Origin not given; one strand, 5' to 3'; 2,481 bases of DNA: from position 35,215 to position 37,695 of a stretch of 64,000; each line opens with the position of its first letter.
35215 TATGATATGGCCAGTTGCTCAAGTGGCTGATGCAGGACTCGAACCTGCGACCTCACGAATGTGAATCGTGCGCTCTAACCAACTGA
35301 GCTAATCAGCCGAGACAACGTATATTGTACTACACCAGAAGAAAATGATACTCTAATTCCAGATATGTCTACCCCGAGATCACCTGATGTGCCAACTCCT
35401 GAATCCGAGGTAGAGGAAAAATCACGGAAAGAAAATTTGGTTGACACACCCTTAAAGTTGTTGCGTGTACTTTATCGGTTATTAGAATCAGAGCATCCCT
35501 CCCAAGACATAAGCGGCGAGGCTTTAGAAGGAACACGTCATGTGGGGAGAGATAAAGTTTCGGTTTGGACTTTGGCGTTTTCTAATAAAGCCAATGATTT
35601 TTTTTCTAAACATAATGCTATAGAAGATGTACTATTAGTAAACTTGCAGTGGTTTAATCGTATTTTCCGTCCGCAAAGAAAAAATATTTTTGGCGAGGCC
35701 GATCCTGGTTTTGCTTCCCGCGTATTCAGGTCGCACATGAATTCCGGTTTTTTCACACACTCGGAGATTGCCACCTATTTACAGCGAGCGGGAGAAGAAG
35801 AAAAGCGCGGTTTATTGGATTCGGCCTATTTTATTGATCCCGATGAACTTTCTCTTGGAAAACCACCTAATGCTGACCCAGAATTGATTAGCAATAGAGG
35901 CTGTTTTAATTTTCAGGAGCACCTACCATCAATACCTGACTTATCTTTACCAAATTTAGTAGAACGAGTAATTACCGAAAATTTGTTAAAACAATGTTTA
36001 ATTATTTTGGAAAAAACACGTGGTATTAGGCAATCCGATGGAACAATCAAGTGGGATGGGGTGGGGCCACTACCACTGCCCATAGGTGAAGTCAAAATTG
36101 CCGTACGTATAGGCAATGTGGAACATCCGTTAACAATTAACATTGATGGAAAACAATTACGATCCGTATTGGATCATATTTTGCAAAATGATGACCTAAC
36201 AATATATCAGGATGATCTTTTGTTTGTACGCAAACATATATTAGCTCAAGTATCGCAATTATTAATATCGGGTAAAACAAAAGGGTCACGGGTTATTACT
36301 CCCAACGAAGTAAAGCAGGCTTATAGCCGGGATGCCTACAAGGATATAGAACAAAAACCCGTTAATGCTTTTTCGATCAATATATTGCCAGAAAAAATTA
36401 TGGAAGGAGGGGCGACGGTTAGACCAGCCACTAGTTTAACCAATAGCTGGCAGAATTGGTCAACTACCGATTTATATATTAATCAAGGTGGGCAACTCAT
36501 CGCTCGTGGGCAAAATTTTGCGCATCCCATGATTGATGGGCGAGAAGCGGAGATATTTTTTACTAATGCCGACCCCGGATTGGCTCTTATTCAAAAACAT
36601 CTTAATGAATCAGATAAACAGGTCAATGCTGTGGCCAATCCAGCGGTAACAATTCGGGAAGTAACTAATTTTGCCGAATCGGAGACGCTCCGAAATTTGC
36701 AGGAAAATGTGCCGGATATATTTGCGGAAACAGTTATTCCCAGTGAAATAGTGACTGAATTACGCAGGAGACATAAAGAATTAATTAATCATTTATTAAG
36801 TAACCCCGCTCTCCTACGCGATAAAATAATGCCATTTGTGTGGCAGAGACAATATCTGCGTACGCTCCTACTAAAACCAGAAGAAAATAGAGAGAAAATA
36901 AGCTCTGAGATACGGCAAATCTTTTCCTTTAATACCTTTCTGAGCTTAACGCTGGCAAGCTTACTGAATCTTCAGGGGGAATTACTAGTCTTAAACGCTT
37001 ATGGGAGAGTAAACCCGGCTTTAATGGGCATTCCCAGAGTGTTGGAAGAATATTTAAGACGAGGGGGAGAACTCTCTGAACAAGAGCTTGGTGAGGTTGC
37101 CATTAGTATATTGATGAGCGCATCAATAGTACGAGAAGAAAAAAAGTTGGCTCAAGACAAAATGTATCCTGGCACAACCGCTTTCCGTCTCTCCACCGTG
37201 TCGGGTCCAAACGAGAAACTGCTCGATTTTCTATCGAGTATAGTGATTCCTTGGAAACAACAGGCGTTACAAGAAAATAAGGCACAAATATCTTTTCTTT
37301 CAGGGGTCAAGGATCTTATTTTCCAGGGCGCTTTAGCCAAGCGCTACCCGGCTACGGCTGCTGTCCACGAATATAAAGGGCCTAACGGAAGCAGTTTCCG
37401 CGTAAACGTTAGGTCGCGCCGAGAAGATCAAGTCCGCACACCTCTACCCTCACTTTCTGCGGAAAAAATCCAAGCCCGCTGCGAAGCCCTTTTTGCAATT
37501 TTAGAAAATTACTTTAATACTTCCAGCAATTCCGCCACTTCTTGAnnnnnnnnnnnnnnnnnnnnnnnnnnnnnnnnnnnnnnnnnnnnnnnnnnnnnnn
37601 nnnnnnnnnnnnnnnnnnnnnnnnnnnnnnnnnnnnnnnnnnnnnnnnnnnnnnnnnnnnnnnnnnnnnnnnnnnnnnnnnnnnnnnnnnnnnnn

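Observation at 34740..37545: tRNA-Val-flanking unknowns: a 152-aa Cys/His-rich protein and a 726-aa protein with no recognisable domain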

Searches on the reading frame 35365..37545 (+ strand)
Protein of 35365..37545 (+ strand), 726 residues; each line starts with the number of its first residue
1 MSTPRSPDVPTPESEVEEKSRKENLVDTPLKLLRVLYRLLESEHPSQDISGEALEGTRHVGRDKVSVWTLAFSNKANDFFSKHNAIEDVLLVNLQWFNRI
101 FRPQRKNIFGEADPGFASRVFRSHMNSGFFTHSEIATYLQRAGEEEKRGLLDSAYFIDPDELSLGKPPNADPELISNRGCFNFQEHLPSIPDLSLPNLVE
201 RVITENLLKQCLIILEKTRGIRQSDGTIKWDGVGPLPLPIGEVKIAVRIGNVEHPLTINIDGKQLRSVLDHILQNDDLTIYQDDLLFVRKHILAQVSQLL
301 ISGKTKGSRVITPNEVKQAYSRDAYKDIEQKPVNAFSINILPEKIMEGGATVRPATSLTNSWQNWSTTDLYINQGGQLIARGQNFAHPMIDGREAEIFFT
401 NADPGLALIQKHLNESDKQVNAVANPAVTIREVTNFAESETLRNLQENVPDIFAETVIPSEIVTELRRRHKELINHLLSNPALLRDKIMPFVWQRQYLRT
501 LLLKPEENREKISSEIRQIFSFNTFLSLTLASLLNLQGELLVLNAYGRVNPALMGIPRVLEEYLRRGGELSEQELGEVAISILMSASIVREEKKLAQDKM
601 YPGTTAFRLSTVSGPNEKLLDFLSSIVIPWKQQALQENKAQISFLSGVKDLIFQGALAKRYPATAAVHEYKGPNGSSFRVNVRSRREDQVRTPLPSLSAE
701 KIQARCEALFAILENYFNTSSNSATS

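Call 4: search_protein_families(library=pfam, proteins=[window:35365-37545:+], max_evalue=1)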
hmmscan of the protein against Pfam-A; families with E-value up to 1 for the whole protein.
window:35365-37545:+ (726 aa): 1 family
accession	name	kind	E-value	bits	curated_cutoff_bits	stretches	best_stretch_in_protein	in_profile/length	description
PF22200.2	ExsA_N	-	0.094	13.5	27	1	378-481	29-128/136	ExsA N-terminal regulatory domain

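Call 5: search_protein_families(library=ncbifam, proteins=[window:35365-37545:+], max_evalue=1)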
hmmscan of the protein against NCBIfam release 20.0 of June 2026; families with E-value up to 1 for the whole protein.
window:35365-37545:+ (726 aa): 0 families

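Call 6: search_solved_structures(query=window:35365-37545:+, max_evalue=10)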
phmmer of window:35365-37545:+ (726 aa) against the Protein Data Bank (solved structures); distinct sequences matched with E-value up to 10: 0.

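Call 7: find_homologous_proteins(query=window:35365-37545:+)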
Query window:35365-37545:+ (726 aa): 1 proteins with E <= 0.001 among 8000 candidates.
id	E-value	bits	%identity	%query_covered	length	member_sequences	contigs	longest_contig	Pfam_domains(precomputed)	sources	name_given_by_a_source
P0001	0.0e+0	1622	100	100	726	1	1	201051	-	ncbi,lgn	-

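Call 10: find_encoding_contigs(protein=P0001, flank=10000, max_places=6)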
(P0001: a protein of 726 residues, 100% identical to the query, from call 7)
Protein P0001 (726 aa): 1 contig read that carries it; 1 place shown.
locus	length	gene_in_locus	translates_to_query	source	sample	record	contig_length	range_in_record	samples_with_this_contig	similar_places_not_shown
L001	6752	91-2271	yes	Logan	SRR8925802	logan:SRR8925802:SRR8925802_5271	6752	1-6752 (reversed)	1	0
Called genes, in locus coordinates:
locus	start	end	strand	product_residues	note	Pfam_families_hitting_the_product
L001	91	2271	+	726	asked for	-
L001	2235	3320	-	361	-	PF01207:Dus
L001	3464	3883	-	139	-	PF18798:LPD3 (weak)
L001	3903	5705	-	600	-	-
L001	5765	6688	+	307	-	PF00535:Glycos_transf_2, PF10111:Glyco_tranf_2_2 (faint), PF13506:Glyco_transf_21, PF13641:Glyco_tranf_2_3, PF13632:Glyco_trans_2_3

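Call 23: predict_structure(protein=window:35365-37545:+)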
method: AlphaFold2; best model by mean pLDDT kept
length: 726 residues; sequences in the alignment: 1
mean_pLDDT: 34.3   pTM: 0.20
mean pLDDT of the five models: 34.3, 28.5, 28.4, 26.9, 25.3
residues with pLDDT >= 90: 0; 70-90: 0; 50-70: 2; < 50: 724
segments of 3 or more residues with pLDDT < 50: 1-13, 15-142, 144-726
pLDDT, mean of each block of 10 residues (from residue 1): 40 45 39 43 41 39 37 42 40 37 39 44 42 47 46 35 32 29 29 31 34 34 34 31 29 30 35 32 31 31 27 31 32 24 25 24 28 30 23 23 28 27 24 32 33 29 33 37 36 37 38 35 35 34 31 35 40 39 32 34 28 33 33 33 31 31 37 39 36 38 46 44 34
secondary structure, 60 per line:
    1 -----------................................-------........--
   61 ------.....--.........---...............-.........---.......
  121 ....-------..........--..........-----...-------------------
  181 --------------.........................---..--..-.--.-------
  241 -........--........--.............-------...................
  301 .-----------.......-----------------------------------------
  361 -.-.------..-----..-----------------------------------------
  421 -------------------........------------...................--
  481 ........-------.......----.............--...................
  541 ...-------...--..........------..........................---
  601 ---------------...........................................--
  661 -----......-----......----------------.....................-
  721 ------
elements in order (helices of 4 or more, strands of 3 or more residues): H12-43 H51-58 H67-71 H74-82 H86-100 H102-110 H114-124 H132-141 H144-153 H195-219 E242-249 E252-259 H262-274 H282-301 H313-319 H440-447 H460-478 H481-488 H496-502 H507-519 H522-543 H556-565 H572-597 H616-658 E666-671 E677-682 H699-719

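Call 24: search_protein_representatives(protein=window:35365-37545:+)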
Query: 726 residues. Proteins with E-value up to 0.001 (for the whole library): 2; up to 1e-10: 2; up to 1e-30: 2. The best 2 are listed.
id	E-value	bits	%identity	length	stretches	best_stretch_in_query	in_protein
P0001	0.0e+00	1622.2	100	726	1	1-726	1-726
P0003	1.4e-41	159.3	27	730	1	14-717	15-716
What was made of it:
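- Checked: A full-length orthologue exists (E 1.4e-41, call 24).
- An exhaustive HMMER scan of 1.84 billion representatives found only one relative (call 24).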

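Call 26: find_encoding_contigs(protein=P0003, flank=10000, max_places=6)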
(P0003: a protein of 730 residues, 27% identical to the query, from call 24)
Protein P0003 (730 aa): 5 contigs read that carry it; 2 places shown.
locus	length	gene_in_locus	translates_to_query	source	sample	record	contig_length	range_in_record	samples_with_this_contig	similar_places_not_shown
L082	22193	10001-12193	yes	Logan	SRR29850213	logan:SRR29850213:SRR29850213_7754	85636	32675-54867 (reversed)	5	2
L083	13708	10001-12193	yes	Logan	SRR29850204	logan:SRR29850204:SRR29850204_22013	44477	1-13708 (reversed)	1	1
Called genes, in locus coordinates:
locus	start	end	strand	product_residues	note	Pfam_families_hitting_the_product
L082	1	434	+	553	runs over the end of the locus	PF19830:DUF6311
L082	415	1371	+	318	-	PF13641:Glyco_tranf_2_3, PF00535:Glycos_transf_2, PF10111:Glyco_tranf_2_2 (weak)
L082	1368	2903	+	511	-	PF00534:Glycos_transf_1, PF13692:Glyco_trans_1_4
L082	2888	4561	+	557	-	-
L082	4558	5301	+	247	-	PF01996:F420_ligase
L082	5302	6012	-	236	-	PF00535:Glycos_transf_2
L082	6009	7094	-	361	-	PF01370:Epimerase, PF04321:RmlD_sub_bind (faint), PF01073:3Beta_HSD, PF07993:NAD_binding_4, PF13460:NAD_binding_10 (faint), PF16363:GDP_Man_Dehyd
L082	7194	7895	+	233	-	-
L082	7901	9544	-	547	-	-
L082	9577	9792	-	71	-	-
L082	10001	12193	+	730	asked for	-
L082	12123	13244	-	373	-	PF01207:Dus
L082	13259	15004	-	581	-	PF13529:Peptidase_C39_2 (weak)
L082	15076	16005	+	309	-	PF00535:Glycos_transf_2, PF13641:Glyco_tranf_2_3, PF13506:Glyco_transf_21 (weak), PF13632:Glyco_trans_2_3 (weak)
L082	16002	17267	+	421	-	PF01943:Polysacc_synt, PF13440:Polysacc_synt_3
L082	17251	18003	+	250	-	PF00535:Glycos_transf_2, PF10111:Glyco_tranf_2_2 (faint), PF13641:Glyco_tranf_2_3, PF13506:Glyco_transf_21 (faint), PF13632:Glyco_trans_2_3 (weak)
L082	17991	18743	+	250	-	PF00535:Glycos_transf_2 (weak)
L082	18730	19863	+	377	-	PF04932:Wzy_C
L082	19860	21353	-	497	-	PF00303:Thymidylat_synt, PF14251:PterinBD-DUF4346 (weak)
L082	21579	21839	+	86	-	-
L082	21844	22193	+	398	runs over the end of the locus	PF01078:Mg_chelatase (faint), PF05496:RuvB_N, PF00158:Sigma54_activat (faint), PF00004:AAA, PF07728:AAA_5 (weak), PF16193:AAA_assoc_2, PF12002:MgsA_C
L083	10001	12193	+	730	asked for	-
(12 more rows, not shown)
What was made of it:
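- On tRNA-associated integrative genomic island: A syntenic orthologue is present in L082 (call 26).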

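Call 32: find_homologous_proteins(query=A1, max_evalue=0.01)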
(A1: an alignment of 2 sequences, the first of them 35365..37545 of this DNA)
Query A1 (2 sequences) (726 aa, profile of the alignment): 1 proteins with E <= 0.01 among 8000 candidates.
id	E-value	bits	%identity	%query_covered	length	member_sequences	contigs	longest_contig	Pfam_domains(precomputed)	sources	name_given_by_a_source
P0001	0.0e+0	1374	100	100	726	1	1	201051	-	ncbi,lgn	-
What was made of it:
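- Tried and rejected: Word-indexed search of 5.8 billion clusters with the protein and with the profile: self only (calls 7, 32).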

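Call 33: find_related_loci(query=A1, collection=metagenome_contigs, flank=10000)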
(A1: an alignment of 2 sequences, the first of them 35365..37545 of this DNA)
Query A1 (726 aa) in metagenome_contigs; peptide patterns used: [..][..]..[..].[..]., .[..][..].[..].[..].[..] (x = any residue, [..] = any of these).
227 stretches matched a pattern, but none encodes a relative of the query by tblastn (E <= 1e-3).

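Call 34: find_related_loci(query=P0003, collection=metagenome_contigs, flank=6000)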
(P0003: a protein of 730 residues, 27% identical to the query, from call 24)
Query P0003 (730 aa) in metagenome_contigs; peptide patterns used: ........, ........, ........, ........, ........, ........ (x = any residue, [..] = any of these).
44 stretches matched a pattern, but none encodes a relative of the query by tblastn (E <= 1e-3).

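Call 35: find_related_loci(query=A1, collection=viral_contigs, flank=5000)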
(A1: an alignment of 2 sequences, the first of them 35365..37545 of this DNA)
Query A1 (726 aa) in viral_contigs; peptide patterns used: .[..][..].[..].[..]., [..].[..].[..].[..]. (x = any residue, [..] = any of these).
277 stretches matched a pattern, but none encodes a relative of the query by tblastn (E <= 1e-3).
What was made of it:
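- Tried and rejected: Metagenome-contig scans with the profile and with P0003 (calls 33, 34) and a viral-contig scan (call 35): nothing.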

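Call 37: search_solved_structures(query=A1, max_evalue=10, show_alignments=2)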
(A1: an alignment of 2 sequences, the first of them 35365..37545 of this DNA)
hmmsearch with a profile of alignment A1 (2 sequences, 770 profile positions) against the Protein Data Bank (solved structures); distinct sequences matched with E-value up to 10: 0.
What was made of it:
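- Tried and rejected: PDB sequence search with the protein and with the two-sequence profile: nothing at E <= 10 (calls 6, 37).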

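Call 38: search_protein_families(library=pfam, alignment_id=A1, max_evalue=10)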
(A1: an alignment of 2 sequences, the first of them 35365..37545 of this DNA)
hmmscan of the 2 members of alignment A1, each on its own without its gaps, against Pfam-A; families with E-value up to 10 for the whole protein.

A. member 1, window:35365-37545:+ (726 aa): 1 family
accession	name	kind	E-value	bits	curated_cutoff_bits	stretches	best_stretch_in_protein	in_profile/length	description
PF22200.2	ExsA_N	-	0.094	13.5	27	1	378-481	29-128/136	ExsA N-terminal regulatory domain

B. families by the number of members that match (of 2 scanned): 1 family
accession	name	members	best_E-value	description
PF22200.2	ExsA_N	1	0.094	ExsA N-terminal regulatory domain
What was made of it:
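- Closest known: Pfam PF22200 ExsA_N. Different: The orthologue P0003 does not hit it (call 38).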

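Call 39: search_protein_families(library=phrogs, proteins=[window:35365-37545:+, P0003], max_evalue=1)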
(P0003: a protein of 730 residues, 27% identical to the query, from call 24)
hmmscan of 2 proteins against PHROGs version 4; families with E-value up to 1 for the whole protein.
window:35365-37545:+ (726 aa): 3 families
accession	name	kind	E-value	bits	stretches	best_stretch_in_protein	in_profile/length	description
phrog_9709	-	unknown function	0.14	13.3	0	256-347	2-90/114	-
phrog_32489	-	unknown function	0.36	12.2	0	448-473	17-41/68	-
phrog_20336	-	unknown function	0.38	12.1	1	273-305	42-74/82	-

P0003 (730 aa): 0 families

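Call 40: search_protein_families(library=padloc, proteins=[window:35365-37545:+, P0003], max_evalue=1)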
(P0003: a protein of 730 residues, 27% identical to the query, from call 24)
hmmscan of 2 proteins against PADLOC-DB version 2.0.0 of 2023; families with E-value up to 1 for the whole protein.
window:35365-37545:+ (726 aa): 0 families

P0003 (730 aa): 0 families

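Call 44: list_cluster_members(proteins=[P0001, P0002, P0003])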
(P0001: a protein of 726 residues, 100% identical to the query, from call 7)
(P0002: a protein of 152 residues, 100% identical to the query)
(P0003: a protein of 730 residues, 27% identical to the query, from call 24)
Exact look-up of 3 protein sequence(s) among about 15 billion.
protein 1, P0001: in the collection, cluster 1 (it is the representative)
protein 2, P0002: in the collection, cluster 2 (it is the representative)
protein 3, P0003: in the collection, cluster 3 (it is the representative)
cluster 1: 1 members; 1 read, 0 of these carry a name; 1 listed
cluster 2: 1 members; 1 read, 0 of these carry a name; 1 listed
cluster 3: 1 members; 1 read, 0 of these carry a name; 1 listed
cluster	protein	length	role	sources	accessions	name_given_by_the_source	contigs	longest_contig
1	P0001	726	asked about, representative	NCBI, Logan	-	-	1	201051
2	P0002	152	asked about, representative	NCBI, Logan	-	-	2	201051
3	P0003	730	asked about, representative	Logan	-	-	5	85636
